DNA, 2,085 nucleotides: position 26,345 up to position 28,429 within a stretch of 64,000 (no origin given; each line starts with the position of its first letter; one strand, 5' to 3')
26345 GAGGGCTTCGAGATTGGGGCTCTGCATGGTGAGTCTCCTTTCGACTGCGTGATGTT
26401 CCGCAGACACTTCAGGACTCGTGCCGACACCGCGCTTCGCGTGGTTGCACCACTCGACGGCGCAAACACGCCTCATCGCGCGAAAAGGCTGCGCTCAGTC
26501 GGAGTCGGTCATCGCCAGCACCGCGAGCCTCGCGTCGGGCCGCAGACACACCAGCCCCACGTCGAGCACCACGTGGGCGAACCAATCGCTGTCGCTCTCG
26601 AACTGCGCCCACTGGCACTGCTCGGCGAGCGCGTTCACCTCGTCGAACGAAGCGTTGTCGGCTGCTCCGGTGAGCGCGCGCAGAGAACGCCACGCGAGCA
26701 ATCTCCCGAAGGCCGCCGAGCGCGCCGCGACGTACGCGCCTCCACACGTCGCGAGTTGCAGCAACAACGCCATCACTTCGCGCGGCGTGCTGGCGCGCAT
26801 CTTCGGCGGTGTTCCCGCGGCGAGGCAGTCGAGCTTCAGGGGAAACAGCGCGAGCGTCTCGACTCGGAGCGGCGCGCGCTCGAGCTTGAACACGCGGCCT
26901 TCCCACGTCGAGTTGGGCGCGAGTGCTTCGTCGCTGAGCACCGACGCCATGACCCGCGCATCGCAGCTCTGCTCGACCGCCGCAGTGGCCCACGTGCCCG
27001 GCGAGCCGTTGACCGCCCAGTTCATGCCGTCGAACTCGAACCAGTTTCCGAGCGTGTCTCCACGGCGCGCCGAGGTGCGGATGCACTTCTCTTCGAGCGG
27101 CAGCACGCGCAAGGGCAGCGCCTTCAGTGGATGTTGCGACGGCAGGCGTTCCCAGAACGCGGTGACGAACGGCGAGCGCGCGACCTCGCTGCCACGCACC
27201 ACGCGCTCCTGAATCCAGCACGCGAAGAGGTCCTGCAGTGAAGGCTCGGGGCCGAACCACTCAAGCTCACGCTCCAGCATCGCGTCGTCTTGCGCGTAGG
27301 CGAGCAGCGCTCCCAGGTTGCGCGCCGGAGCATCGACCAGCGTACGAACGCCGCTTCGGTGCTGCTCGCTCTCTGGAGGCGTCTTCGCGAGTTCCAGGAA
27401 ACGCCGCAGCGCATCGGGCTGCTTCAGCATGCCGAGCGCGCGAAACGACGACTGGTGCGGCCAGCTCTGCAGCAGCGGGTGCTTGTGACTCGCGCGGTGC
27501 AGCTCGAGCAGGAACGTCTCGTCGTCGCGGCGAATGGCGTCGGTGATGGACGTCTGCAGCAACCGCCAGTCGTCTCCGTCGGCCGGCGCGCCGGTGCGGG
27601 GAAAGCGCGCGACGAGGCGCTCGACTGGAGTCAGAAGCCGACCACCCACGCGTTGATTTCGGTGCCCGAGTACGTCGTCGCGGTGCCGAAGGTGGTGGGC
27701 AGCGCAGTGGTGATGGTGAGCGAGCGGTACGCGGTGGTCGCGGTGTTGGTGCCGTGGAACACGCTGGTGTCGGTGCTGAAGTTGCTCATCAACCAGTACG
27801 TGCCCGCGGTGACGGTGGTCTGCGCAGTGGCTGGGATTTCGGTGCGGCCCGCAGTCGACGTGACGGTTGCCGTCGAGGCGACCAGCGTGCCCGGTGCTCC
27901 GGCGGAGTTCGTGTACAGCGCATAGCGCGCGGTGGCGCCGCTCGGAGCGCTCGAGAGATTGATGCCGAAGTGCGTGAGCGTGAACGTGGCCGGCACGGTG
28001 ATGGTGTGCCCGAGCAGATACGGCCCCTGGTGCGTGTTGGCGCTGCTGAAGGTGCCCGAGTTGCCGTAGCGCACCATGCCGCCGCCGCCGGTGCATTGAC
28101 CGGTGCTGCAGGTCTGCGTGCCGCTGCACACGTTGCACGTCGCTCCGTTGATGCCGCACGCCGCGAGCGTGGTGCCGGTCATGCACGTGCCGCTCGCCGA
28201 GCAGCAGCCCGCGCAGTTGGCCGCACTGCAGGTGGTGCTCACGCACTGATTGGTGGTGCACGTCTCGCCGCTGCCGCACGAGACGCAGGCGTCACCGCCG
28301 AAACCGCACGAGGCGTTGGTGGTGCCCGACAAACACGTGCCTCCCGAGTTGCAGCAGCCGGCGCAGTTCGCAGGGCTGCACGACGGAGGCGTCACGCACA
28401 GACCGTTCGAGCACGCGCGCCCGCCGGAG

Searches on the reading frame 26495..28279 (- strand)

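Call 7: search_protein_families(library=pfam, proteins=[window:26495-28279:-], max_evalue=0.01)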
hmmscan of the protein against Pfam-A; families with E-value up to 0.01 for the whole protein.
window:26495-28279:- (594 aa): 1 family
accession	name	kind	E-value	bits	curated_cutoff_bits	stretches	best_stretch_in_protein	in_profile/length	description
PF19681.4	DUF6183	-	4.8e-54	184.4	26.6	1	278-594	42-360/360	Family of unknown function (DUF6183)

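Call 8: search_protein_families(library=ncbifam, proteins=[window:26495-28279:-], max_evalue=0.1)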
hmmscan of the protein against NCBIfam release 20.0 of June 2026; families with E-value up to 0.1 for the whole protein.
window:26495-28279:- (594 aa): 0 families
